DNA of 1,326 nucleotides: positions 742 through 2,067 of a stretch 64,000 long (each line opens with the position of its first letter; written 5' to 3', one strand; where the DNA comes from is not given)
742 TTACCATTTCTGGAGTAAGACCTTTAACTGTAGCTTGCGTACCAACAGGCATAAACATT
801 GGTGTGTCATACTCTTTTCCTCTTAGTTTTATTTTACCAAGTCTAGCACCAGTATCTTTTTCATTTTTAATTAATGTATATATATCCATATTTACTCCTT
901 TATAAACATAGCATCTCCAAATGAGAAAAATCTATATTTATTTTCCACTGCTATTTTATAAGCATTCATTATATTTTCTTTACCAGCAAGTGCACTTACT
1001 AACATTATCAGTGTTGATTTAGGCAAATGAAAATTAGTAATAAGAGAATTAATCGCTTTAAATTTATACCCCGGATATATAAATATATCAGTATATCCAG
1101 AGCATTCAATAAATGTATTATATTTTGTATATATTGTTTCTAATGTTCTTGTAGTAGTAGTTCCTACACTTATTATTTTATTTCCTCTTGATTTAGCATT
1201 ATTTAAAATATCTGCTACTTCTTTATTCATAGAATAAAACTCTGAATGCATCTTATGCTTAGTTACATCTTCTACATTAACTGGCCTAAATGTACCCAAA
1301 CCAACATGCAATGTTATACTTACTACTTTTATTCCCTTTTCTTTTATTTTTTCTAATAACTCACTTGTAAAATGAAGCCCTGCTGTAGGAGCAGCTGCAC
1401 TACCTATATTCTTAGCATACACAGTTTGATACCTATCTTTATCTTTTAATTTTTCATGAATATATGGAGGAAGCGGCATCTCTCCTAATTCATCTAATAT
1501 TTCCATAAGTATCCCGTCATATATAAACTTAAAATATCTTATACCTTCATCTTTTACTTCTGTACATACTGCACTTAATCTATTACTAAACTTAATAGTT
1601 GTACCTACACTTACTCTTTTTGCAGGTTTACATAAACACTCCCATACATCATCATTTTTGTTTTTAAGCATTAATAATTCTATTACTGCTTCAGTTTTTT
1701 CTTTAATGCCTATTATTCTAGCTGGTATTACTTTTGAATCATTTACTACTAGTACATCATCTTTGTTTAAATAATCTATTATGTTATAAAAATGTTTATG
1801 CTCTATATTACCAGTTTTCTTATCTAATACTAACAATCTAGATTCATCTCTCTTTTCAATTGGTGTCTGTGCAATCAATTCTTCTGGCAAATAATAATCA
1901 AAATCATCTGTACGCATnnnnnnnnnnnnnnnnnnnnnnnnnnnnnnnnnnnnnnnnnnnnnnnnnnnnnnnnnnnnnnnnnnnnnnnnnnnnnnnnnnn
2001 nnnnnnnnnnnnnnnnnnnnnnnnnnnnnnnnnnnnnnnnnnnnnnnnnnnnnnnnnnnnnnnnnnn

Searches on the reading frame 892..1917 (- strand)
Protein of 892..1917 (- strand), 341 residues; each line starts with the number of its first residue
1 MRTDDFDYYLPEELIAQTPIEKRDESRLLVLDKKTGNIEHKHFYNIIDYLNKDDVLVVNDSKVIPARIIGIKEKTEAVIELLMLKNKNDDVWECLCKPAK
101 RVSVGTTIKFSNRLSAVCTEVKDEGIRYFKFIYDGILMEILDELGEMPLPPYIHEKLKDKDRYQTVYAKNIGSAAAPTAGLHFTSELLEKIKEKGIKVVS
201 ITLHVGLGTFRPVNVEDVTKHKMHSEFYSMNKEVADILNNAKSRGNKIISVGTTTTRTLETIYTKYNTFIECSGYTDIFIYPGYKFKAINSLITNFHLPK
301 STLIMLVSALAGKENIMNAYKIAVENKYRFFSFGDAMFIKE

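Call 46: find_encoding_contigs(protein=window:892-1917:-, flank=10000, max_places=2)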
Protein window:892-1917:- (341 aa): 4 contigs read that carry it; 2 places shown.
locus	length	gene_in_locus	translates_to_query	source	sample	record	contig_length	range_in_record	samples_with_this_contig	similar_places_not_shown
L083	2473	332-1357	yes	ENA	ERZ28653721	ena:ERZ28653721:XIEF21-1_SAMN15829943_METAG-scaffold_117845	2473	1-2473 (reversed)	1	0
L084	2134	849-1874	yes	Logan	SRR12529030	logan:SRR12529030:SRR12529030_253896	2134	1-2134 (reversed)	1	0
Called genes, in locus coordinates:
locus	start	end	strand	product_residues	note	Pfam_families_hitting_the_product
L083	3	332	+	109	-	?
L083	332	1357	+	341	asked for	PF02547:Queuosine_synth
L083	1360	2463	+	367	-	PF01702:TGT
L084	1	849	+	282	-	?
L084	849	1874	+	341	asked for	PF02547:Queuosine_synth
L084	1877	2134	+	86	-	?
